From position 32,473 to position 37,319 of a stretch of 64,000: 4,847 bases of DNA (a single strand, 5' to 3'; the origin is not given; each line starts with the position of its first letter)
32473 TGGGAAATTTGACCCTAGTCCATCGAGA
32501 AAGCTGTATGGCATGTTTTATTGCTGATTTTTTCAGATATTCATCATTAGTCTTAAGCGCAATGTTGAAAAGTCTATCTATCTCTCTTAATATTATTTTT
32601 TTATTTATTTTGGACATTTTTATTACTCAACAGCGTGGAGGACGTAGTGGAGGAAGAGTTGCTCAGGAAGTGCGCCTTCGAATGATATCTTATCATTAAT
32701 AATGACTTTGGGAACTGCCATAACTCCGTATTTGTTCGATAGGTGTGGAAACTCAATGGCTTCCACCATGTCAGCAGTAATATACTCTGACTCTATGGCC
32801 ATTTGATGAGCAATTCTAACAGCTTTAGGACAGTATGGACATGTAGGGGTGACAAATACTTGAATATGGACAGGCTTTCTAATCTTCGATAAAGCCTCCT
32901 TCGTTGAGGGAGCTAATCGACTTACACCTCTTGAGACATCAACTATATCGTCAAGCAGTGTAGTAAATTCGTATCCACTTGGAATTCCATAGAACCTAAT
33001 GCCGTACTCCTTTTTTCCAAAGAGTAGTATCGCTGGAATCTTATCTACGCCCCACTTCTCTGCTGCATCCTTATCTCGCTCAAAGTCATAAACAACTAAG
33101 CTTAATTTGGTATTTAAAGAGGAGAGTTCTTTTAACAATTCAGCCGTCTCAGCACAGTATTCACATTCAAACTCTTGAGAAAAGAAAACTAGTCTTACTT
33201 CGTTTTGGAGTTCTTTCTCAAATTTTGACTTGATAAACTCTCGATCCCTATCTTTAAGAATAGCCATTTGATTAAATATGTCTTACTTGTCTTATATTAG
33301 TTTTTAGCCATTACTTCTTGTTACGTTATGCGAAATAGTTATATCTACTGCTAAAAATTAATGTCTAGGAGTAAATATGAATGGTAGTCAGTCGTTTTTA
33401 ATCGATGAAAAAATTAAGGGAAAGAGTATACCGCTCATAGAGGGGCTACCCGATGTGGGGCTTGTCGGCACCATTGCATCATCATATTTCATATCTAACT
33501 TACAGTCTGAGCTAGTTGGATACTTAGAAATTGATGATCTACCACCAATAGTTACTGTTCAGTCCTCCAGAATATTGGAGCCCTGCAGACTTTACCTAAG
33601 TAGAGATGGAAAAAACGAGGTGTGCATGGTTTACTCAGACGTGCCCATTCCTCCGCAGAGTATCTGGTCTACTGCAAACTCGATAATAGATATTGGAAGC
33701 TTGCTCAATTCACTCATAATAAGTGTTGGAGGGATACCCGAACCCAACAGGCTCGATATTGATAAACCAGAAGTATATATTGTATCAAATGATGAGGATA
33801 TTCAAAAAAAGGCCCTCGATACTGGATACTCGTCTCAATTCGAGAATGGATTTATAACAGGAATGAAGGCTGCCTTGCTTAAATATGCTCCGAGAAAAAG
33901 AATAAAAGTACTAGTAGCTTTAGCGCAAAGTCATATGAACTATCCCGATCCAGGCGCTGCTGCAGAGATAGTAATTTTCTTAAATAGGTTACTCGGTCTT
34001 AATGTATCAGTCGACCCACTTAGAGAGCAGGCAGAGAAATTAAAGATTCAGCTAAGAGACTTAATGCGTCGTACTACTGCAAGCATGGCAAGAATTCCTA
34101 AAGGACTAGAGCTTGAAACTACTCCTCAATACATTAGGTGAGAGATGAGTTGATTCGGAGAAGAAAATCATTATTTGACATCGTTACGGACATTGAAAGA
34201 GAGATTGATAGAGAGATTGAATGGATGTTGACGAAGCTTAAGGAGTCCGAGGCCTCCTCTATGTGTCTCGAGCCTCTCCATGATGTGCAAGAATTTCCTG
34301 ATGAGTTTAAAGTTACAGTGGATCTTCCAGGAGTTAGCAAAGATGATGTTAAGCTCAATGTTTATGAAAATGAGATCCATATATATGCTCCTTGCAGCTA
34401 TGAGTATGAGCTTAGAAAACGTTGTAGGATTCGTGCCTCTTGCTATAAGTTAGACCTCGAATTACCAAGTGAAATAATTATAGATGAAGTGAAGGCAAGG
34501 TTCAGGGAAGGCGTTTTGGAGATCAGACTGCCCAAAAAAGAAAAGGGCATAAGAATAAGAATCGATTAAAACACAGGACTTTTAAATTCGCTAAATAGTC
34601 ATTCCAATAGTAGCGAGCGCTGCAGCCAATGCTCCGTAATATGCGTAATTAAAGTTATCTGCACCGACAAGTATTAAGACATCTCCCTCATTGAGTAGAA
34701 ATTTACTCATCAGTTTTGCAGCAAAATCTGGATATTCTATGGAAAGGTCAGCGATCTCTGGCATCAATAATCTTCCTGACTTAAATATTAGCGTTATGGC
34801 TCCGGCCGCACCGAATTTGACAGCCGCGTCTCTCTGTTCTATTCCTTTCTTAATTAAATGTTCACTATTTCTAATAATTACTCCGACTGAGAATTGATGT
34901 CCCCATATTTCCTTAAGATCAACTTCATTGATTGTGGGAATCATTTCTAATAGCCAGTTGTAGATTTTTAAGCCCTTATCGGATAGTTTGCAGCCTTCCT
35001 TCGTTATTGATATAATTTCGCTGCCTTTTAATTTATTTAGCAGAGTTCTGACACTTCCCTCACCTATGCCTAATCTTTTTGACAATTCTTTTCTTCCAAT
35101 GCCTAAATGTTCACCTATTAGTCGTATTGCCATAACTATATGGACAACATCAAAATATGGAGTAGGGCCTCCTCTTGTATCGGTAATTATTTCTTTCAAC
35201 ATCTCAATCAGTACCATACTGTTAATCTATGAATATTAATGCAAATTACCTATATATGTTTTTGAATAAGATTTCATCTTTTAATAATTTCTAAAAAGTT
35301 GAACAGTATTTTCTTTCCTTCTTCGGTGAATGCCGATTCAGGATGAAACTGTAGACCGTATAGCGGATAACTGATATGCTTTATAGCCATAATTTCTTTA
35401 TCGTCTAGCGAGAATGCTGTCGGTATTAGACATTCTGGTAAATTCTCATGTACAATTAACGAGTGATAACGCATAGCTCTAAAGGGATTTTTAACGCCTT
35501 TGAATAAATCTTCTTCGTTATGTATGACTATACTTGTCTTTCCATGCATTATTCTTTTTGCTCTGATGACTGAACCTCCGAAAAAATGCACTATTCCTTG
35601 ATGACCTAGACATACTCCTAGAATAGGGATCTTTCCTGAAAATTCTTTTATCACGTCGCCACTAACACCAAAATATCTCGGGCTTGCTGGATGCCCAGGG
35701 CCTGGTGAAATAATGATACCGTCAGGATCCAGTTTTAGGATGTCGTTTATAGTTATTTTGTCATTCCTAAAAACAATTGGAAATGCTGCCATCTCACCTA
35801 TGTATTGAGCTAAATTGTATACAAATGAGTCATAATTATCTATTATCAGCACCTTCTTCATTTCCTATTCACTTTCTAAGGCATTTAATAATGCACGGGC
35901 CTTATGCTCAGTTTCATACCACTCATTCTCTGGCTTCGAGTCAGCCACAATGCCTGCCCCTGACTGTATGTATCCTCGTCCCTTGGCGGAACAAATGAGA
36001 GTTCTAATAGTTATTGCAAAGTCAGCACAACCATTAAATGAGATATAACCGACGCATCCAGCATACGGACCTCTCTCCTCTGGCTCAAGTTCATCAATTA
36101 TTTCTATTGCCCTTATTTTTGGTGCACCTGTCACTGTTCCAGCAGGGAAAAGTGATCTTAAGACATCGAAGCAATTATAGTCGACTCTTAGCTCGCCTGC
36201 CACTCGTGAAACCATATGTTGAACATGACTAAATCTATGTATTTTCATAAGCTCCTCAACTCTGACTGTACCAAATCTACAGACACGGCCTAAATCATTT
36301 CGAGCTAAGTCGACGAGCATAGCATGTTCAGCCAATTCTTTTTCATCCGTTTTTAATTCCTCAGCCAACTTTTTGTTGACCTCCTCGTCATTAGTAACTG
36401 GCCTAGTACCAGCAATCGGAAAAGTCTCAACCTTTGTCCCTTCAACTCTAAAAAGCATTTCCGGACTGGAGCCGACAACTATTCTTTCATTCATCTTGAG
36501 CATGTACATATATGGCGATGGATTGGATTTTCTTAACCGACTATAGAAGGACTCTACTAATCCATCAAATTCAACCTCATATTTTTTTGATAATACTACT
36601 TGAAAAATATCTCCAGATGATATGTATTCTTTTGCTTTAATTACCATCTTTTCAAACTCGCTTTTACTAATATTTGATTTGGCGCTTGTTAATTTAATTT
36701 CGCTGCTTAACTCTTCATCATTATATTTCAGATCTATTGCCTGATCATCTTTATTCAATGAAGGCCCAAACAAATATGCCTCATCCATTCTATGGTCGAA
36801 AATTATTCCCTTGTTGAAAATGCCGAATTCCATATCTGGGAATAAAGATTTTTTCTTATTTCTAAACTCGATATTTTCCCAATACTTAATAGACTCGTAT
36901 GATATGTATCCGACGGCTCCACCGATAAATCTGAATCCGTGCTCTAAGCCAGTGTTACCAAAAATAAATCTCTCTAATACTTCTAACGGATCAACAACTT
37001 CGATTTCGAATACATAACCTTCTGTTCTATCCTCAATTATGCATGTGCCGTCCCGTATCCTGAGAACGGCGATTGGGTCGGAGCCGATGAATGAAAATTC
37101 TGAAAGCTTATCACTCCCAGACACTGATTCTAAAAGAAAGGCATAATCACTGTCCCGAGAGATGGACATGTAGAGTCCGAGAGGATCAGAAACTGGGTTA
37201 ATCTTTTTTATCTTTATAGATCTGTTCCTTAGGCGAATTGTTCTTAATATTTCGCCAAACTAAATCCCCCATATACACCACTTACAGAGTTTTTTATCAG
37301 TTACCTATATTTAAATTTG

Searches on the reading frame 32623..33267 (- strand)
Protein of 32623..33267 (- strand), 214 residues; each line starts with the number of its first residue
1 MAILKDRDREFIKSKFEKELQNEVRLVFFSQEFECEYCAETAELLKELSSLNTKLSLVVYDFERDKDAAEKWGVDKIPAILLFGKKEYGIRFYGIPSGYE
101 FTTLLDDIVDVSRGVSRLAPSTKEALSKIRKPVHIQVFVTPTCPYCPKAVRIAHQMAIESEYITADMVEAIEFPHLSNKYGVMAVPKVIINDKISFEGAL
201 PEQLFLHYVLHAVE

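Call 47: search_protein_families(library=pfam, proteins=[window:32623-33267:-], max_evalue=0.001)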
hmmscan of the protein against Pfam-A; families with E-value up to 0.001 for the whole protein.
window:32623-33267:- (214 aa): 10 families
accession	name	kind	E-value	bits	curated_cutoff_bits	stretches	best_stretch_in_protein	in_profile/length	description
PF13192.12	Thioredoxin_3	-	6.8e-24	84.1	24.8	1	134-207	2-72/76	Thioredoxin domain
PF00462.30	Glutaredoxin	-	2.1e-12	47.5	22.9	1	136-193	2-58/60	Glutaredoxin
PF00085.26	Thioredoxin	-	5.1e-10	39.7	23.5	1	13-93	7-89/103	Thioredoxin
PF13728.12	TraF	-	1.4e-08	35.3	23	0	18-87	125-203/224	F plasmid transfer operon protein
PF13098.12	Thioredoxin_2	-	6.7e-08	33.3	27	0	25-104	8-103/104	Thioredoxin-like domain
PF23357.1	DUF7088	-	1.4e-07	32.1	27.8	0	117-144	6-33/105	Domain of unknown function (DUF7088)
PF13462.12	Thioredoxin_4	-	4.5e-06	27.4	23.2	0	132-171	14-51/165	Thioredoxin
PF14595.12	Thioredoxin_9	-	2.1e-05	24.9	25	0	118-194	28-107/129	Thioredoxin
PF05768.20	Glrx-like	-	4.4e-05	24.2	26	0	26-84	2-57/77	Glutaredoxin-like domain (DUF836)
PF13905.12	Thioredoxin_8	-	0.00025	21.8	27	0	16-86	26-91/94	Thioredoxin-like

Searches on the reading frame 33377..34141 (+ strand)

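Call 47: search_protein_families(library=pfam, proteins=[window:33377-34141:+], max_evalue=0.001)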
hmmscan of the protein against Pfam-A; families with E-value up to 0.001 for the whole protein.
window:33377-34141:+ (254 aa): 1 family
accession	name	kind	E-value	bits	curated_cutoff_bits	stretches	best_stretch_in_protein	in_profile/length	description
PF09754.15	PAC2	-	1.4e-40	139.9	25.8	1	20-229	1-214/215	PAC2 family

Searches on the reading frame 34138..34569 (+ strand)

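Call 47: search_protein_families(library=pfam, proteins=[window:34138-34569:+], max_evalue=0.001)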
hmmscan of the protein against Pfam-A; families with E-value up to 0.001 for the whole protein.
window:34138-34569:+ (143 aa): 3 families
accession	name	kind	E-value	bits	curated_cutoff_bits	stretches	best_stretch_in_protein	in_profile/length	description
PF00011.27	HSP20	-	6.7e-14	52.3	20.8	1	51-137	3-91/102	Hsp20/alpha crystallin family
PF18201.7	PIH1_CS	-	6.9e-07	30.1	23.3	1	51-129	28-95/100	PIH1 CS-like domain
PF17886.7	ArsA_HSP20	-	6.9e-06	26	22.5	1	55-130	2-62/63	HSP20-like domain found in ArsA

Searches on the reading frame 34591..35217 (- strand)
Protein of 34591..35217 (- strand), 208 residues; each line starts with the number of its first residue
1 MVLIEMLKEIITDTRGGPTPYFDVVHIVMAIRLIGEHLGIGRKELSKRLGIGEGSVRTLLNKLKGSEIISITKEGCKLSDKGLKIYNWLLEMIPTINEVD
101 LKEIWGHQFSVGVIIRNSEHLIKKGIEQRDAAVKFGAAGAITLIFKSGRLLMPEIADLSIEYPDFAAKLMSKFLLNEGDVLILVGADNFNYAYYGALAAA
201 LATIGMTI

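Call 47: search_protein_families(library=pfam, proteins=[window:34591-35217:-], max_evalue=0.001)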
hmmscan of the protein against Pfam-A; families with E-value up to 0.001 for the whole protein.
window:34591-35217:- (208 aa): 4 families
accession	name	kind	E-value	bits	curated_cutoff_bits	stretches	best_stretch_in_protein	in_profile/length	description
PF14544.11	DUF4443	-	6.2e-27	93.9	27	1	108-204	3-100/100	Domain of unknown function (DUF4443)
PF22167.2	PH0730-like_N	-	1.6e-10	41.4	30.2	1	40-84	16-60/60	PH0730-like, N-terminal domain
PF21715.3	CggR_N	-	1.1e-08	35.1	30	1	34-92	12-70/71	CggR N-terminal DNA binding domain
PF02002.24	TFIIE_alpha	-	0.00051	20.3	22.9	1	27-95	15-81/105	TFIIE alpha subunit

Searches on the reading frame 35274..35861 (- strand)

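Call 47: search_protein_families(library=pfam, proteins=[window:35274-35861:-], max_evalue=0.001)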
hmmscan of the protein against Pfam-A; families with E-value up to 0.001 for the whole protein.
window:35274-35861:- (195 aa): 2 families
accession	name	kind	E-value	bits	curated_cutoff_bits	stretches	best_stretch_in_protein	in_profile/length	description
PF00117.34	GATase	-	2.8e-57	193.9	22.8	1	5-190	1-187/190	Glutamine amidotransferase class-I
PF07722.19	Peptidase_C26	-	3.7e-07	30.6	20.5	1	75-175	103-219/219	Peptidase C26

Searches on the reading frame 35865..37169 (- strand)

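Call 47: search_protein_families(library=pfam, proteins=[window:35865-37169:-], max_evalue=0.001)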
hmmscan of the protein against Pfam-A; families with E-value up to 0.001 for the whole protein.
window:35865-37169:- (434 aa): 2 families
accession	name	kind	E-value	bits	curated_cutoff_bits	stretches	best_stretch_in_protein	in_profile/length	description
PF00425.24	Chorismate_bind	-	2.9e-94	315.9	27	1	169-423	2-257/257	chorismate binding enzyme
PF04715.19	Anth_synt_I_N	-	6.1e-25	88.5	23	1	5-133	13-140/140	Anthranilate synthase component I, N terminal region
